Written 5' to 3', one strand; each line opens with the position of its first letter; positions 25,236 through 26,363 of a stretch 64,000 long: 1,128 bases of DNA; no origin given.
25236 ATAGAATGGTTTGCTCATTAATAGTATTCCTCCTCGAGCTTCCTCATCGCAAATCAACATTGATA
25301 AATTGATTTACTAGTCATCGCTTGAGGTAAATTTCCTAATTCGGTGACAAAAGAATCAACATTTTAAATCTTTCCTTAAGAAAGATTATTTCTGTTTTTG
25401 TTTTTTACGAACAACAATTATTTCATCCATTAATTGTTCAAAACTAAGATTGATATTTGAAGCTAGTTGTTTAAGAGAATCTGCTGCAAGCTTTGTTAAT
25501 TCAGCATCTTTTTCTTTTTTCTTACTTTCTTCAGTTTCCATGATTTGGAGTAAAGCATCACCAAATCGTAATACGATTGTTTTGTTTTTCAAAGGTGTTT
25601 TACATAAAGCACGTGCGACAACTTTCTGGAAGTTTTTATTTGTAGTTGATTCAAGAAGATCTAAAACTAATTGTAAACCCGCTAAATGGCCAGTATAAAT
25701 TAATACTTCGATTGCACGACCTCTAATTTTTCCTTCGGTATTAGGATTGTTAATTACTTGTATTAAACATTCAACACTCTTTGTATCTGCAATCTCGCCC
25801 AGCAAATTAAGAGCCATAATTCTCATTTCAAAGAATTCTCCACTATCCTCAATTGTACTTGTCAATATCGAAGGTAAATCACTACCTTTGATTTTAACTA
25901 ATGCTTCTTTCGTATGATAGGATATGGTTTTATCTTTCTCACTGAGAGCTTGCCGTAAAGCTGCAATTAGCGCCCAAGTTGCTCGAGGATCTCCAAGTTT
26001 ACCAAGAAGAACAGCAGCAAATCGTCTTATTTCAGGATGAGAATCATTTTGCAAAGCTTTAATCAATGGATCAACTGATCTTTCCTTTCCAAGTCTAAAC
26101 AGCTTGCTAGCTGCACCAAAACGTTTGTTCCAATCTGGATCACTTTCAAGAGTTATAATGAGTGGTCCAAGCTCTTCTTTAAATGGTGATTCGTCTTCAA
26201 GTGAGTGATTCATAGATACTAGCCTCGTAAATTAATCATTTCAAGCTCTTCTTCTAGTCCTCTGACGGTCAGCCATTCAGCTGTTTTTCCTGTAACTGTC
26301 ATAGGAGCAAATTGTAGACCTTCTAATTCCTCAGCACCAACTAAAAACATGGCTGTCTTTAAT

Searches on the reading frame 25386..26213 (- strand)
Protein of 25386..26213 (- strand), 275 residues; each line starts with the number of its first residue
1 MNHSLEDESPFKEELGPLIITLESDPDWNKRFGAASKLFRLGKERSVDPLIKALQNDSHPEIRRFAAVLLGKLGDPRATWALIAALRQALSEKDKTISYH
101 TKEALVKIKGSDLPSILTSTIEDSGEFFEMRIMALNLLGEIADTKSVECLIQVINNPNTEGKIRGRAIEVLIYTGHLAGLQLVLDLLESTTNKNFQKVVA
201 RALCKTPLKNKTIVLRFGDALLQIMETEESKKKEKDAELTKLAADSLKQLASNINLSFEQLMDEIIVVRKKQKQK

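Call 29: search_protein_families(library=pfam, proteins=[window:25386-26213:-], max_evalue=0.01)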
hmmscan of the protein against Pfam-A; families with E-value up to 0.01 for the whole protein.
window:25386-26213:- (275 aa): 4 families
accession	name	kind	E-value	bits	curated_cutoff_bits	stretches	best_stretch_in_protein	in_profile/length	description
PF13646.12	HEAT_2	-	1.3e-22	80.3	27.7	2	17-87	3-72/88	HEAT repeats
PF03130.22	HEAT_PBS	-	3.1e-09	36.9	20.9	0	31-56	2-27/27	PBS lyase HEAT-like repeat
PF02985.28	HEAT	-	7.5e-08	32.4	23.5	0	48-74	3-28/31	HEAT repeat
PF12717.13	Cnd1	-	0.0011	19.5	26.4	1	45-122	21-99/162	non-SMC mitotic condensation complex subunit 1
